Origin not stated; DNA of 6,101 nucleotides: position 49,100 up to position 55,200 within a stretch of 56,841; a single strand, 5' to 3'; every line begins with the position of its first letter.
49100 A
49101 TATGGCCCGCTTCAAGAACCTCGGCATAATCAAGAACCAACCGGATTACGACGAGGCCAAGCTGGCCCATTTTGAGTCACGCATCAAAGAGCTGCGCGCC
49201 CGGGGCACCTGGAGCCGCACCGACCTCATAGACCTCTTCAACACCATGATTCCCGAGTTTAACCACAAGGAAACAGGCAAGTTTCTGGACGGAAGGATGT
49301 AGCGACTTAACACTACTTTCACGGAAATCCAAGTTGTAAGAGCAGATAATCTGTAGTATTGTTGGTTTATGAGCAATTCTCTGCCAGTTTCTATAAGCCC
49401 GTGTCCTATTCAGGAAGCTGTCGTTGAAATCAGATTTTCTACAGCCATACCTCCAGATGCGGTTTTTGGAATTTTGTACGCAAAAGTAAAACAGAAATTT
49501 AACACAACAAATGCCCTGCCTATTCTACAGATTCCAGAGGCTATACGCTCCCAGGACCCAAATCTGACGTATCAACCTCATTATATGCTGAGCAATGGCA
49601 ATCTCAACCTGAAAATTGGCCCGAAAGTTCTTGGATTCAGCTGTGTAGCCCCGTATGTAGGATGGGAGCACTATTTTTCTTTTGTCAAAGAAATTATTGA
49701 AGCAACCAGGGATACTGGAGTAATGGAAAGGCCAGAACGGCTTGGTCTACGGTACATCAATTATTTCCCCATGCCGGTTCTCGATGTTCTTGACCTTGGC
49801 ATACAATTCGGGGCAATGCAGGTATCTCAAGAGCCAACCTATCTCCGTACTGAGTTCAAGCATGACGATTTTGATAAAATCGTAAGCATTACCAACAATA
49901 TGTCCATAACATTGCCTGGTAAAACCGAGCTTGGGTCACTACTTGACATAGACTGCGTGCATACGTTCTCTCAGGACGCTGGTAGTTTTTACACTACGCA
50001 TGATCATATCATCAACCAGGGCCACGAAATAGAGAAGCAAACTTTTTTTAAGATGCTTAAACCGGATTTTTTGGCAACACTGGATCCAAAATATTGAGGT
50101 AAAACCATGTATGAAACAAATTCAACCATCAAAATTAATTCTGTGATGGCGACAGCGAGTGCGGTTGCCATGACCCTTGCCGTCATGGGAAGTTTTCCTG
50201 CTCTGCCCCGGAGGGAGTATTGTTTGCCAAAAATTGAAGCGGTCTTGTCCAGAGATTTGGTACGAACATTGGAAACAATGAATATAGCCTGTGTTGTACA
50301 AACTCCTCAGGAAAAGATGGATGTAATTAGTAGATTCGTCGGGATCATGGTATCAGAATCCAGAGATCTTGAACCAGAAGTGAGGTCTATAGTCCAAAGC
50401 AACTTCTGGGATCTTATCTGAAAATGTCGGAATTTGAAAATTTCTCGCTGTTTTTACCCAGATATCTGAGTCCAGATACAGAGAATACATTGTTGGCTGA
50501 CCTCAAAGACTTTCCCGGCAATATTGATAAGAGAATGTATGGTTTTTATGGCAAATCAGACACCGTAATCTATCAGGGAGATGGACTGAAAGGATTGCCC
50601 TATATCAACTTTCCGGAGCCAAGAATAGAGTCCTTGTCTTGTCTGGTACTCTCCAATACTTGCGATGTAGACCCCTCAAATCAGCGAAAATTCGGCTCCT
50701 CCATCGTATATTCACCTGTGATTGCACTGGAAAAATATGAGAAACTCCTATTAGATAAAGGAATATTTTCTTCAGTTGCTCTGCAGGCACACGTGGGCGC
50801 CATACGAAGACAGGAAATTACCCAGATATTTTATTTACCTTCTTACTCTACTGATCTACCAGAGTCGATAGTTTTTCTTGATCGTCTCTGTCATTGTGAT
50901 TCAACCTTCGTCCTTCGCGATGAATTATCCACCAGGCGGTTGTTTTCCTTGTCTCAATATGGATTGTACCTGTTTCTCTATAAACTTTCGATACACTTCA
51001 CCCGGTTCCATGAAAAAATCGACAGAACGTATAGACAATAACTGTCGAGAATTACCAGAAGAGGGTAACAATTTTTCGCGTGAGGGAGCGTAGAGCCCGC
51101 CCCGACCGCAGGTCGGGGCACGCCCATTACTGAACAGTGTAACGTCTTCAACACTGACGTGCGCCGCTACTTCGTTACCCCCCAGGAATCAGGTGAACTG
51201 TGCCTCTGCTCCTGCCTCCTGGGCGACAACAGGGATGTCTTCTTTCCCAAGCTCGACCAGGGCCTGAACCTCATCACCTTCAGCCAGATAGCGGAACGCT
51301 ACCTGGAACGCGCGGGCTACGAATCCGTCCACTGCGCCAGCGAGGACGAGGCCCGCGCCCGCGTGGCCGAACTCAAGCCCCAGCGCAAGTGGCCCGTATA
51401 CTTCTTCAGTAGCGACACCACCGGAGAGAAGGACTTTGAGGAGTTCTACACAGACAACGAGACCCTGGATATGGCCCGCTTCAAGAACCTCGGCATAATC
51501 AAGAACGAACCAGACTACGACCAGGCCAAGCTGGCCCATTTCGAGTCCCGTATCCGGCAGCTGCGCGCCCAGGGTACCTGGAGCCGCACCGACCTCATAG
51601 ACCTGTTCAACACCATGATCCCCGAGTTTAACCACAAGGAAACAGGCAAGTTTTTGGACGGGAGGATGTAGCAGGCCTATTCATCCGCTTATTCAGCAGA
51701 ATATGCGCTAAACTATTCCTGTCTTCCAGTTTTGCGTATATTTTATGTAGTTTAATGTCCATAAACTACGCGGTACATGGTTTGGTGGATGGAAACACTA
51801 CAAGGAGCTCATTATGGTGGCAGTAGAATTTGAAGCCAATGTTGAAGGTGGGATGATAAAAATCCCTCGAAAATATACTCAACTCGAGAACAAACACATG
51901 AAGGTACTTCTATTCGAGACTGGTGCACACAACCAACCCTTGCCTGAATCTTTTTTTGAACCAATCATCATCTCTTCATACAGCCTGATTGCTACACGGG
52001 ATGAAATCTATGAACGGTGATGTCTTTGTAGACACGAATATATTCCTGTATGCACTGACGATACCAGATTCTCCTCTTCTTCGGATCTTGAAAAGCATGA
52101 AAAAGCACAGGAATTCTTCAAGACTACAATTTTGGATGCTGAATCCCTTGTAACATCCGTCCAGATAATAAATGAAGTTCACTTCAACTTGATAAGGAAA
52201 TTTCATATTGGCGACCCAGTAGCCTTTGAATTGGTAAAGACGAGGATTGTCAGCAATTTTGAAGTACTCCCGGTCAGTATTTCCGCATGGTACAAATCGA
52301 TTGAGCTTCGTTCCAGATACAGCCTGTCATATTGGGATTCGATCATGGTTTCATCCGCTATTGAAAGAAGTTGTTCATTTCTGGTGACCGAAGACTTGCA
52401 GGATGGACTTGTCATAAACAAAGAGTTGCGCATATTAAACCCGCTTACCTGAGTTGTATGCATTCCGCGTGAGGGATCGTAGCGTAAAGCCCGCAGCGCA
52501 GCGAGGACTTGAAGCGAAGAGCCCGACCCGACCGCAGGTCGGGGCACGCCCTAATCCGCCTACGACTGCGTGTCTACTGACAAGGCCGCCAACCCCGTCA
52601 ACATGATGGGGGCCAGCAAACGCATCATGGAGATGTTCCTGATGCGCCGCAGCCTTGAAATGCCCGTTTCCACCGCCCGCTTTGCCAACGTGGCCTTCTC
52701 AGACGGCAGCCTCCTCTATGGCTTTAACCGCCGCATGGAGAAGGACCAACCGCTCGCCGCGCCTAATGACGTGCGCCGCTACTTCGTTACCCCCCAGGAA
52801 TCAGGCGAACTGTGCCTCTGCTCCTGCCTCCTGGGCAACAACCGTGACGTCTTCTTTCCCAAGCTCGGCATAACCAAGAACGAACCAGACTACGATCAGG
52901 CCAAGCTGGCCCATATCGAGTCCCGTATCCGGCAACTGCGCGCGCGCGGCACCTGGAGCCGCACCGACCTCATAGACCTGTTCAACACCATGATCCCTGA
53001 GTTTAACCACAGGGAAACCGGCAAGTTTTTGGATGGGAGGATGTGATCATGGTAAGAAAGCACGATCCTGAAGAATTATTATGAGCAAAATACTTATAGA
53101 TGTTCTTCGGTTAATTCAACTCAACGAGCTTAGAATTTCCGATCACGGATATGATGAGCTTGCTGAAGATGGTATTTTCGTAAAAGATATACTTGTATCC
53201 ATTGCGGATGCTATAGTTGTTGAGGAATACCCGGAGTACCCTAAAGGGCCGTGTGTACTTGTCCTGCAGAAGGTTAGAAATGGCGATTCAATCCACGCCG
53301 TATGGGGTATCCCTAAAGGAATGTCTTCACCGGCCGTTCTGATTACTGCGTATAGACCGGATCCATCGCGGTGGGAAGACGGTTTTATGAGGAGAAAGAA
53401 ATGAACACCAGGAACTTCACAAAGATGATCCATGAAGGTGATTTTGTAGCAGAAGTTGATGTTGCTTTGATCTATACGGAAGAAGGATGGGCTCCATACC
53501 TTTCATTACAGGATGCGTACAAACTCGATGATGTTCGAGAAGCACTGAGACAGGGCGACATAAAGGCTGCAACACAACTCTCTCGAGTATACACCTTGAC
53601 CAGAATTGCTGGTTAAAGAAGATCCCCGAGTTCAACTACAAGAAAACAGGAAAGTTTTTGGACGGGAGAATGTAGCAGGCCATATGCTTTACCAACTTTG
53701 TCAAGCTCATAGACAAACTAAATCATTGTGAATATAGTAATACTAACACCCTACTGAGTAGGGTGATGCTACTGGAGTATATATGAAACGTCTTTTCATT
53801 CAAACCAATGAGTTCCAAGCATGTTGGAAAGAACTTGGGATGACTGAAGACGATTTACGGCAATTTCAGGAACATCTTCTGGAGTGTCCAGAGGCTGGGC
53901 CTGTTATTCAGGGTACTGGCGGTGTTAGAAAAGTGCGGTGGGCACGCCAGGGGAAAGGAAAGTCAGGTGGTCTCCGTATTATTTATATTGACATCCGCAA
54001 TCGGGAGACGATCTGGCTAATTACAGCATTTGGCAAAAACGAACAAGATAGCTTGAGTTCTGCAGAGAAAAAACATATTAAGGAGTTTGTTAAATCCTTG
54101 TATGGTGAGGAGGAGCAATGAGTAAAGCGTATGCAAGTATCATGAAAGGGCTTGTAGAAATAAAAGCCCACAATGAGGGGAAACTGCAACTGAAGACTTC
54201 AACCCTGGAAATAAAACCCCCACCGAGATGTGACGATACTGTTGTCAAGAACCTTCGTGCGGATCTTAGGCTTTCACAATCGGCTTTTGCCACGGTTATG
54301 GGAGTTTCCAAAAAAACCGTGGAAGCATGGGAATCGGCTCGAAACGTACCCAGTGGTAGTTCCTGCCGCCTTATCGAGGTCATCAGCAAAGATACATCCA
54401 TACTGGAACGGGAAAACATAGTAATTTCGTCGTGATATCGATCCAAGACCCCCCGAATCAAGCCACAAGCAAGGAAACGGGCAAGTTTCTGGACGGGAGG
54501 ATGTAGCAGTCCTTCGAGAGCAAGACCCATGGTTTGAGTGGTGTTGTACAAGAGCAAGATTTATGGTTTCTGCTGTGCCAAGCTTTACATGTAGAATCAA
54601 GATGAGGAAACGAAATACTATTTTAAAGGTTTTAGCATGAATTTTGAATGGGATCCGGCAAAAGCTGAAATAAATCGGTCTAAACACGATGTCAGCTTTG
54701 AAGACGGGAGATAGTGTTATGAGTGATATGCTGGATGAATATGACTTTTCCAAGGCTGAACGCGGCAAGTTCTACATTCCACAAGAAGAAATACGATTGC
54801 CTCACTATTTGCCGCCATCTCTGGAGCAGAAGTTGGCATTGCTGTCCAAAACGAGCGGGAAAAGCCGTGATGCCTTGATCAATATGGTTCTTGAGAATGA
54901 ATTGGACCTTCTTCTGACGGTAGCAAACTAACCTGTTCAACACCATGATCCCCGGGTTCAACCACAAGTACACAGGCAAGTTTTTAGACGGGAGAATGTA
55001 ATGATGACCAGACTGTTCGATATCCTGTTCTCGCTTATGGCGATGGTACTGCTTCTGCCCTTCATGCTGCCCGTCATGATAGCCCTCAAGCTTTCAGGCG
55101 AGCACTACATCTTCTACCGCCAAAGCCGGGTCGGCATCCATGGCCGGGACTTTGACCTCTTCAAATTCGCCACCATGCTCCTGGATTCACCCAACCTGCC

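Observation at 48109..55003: Cassette-accretion array: the 3' end of the CapD/PglF-like gene is repeated six times, each interval holding a different TA or unknown module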

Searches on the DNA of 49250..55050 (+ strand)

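Call 49: search_dna_similar(query=window:49250-55050:+, collection=plasmids, mode=distant, max_rows=15)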
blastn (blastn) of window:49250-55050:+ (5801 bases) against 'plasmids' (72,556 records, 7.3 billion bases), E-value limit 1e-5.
Records with a match: 36; places in all: 38; records where one place covers at least 80% of the query: 0.
Best place of each record, by identity: 80-90% 34; 60-80% 2.
By first word of the organism name: Bacteroides 27; Phocaeicola 6; Rhodobacteraceae 1; Azospirillum 1; Butyricimonas 1.
By predicted mobility (MOB-suite, as given by PLSDB): conjugative 30; non-mobilizable 5; mobilizable 1.
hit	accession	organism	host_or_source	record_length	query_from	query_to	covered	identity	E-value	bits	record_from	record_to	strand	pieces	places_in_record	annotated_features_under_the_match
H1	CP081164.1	Rhodobacteraceae bacterium S2214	-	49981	1906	3616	11%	74.0%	1e-52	404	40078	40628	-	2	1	UDP-N-acetylglucosamine 4,6-dehydratase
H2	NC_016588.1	Azospirillum lipoferum 4B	-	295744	3317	3538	4%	69.8%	4e-15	93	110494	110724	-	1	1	polysaccharide biosynthesis protein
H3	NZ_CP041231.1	Bacteroides xylanisolvens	Homo sapiens,cell culture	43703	3218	3282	1%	87.7%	6e-12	82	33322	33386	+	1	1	none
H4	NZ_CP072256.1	Bacteroides uniformis CL03T12C37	Homo sapiens,cultured bacterial ...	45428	3218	3282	1%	87.7%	6e-12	82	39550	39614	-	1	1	none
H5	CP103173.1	Bacteroides ovatus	Homo sapiens,cell culture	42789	3218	3282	1%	87.7%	6e-12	82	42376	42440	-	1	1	none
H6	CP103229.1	Bacteroides faecis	Homo sapiens,cell culture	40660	3218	3282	1%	87.7%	6e-12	82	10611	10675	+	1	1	none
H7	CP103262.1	Bacteroides fragilis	Homo sapiens,cell culture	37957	3218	3282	1%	87.7%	6e-12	82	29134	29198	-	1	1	none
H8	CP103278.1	Bacteroides fragilis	Homo sapiens,cell culture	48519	3218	3282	1%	87.7%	6e-12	82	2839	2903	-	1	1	none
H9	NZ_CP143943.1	Bacteroides thetaiotaomicron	Homo sapiens,cell culture,fecal sample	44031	3218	3282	1%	87.7%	6e-12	82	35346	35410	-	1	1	none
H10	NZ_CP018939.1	Bacteroides fragilis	Homo sapiens,wound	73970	3218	3282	1%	86.2%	3e-10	78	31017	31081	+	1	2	none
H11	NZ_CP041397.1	Bacteroides ovatus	Homo sapiens,cell culture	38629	3218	3282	1%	86.2%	3e-10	78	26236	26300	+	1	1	none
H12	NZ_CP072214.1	Bacteroides xylanisolvens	Homo sapiens,cultured bacterial ...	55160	3218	3282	1%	86.2%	3e-10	78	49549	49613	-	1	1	none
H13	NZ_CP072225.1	Bacteroides thetaiotaomicron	Homo sapiens,cultured bacterial ...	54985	3218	3282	1%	86.2%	3e-10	78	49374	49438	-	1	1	none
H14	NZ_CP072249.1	Phocaeicola dorei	Homo sapiens,cultured bacterial ...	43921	3218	3282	1%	86.2%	3e-10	78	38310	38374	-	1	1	none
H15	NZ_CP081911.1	Phocaeicola vulgatus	Homo sapiens,Peritoneal Fluid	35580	3218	3282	1%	86.2%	3e-10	78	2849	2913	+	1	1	none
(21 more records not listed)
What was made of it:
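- capD homologues exist on plasmids (call 49).
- Tried and rejected: Plasmid matches only to capD homologues and to X (call 49).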

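Call 50: search_dna_similar(query=window:49250-55050:+, collection=phages, mode=distant, max_rows=10)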
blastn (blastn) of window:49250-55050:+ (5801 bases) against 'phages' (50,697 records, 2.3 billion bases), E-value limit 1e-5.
No match.
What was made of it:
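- Tried and rejected: No phage match (call 50).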

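Call 51: get_annotated_region(hit=H3, flank=4000)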
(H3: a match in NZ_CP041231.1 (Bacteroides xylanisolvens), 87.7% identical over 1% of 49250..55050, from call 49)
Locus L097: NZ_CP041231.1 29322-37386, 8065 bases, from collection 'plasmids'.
description: Bacteroides xylanisolvens strain H207 plasmid unnamed1, complete sequence
organism: Bacteroides xylanisolvens (NCBI taxid 371601)
taxonomy: Bacteria; Bacteroidota; Bacteroidia; Bacteroidales; Bacteroidaceae; Bacteroides; Bacteroides xylanisolvens
host: -; source: Homo sapiens,cell culture; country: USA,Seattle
typing (MOB-suite, as given by PLSDB): conjugative; replicon rep_cluster_663; relaxase MOBP; mating-pair formation MPF_T
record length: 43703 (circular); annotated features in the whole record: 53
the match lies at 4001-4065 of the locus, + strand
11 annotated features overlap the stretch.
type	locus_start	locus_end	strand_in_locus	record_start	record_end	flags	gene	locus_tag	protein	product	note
CDS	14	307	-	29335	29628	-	-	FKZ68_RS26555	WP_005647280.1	hypothetical protein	-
CDS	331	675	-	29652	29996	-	-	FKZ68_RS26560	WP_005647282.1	hypothetical protein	-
CDS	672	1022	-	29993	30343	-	-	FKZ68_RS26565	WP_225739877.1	hypothetical protein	-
CDS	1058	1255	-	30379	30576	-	-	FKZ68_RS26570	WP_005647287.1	hypothetical protein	-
CDS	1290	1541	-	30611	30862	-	-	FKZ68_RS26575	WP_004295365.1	hypothetical protein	-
CDS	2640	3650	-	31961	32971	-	-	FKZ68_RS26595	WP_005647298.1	ArdC-like ssDNA-binding domain-containing protein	-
CDS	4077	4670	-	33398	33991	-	-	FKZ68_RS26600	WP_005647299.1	recombinase family protein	GO:0006310 - DNA recombination [Evidence IEA]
CDS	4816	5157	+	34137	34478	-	-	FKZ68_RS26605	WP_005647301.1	hypothetical protein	-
CDS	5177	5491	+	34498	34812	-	-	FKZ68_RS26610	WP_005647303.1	DUF4134 domain-containing protein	-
CDS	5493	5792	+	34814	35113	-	-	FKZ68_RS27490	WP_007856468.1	hypothetical protein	-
CDS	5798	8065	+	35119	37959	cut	-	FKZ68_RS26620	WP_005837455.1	hypothetical protein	-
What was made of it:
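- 52462..52551 (+): X2: full X element, similar to the Flavo-1 RNA motif. It is a closed structure with a terminal GCGTG/CACGC stem. 86-88% match to Bacteroides/Phocaeicola conjugative plasmids (calls 49, 51).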

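Call 53: search_rna_families(source=window, start=50900, end=52700, threshold=evalue, max_evalue=10)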
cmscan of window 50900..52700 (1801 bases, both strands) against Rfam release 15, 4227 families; matches with E-value up to 10: 5.
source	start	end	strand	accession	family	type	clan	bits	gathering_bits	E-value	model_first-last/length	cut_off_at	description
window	52462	52532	+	RF01705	Flavo-1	Gene; sRNA;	-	29.4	42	0.0011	1-76/76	no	Flavo-1 RNA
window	52051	52144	+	RF01184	snR79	Gene; snRNA; snoRNA; CD-box;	-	22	55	1.1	1-89/89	no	Small nucleolar RNA snR79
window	50971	51053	-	RF04084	mir-595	Gene; miRNA;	-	16.3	70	4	1-86/86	no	mir-595 microRNA precursor family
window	51591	51640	+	RF01933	bxd_5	Gene; lncRNA;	-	15.7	50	0.9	1-57/57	no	Bithoraxoid conserved region 5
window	51579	51707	-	RF01497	ALIL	Cis-reg;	-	11.1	50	7.3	1-117/117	no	ALIL pseudoknot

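Call 55: search_rna_families(source=window, start=52400, end=52600, threshold=evalue, max_evalue=1, show_alignments=2)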
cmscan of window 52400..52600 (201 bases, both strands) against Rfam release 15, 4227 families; matches with E-value up to 1: 1.
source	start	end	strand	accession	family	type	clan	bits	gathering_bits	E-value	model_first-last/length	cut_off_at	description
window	52462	52532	+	RF01705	Flavo-1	Gene; sRNA;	-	29.4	42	0.00012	1-76/76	no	Flavo-1 RNA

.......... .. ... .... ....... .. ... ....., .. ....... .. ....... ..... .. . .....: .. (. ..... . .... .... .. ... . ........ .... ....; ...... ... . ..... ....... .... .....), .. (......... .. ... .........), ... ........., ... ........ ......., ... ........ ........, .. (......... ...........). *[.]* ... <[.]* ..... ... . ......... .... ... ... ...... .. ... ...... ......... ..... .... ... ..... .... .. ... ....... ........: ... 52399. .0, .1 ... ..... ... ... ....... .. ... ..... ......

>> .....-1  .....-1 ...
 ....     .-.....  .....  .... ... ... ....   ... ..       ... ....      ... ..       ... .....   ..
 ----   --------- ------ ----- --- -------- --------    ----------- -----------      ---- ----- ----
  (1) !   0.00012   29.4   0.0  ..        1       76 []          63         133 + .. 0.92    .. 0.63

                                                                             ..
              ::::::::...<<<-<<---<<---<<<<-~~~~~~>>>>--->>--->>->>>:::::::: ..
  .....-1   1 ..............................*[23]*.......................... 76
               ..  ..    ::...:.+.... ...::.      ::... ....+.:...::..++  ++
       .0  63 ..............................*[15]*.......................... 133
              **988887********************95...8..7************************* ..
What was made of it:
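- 52462..52551 (+): Rfam RF01705, 29.4 bits, below the gathering score of 42 (calls 53, 55).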
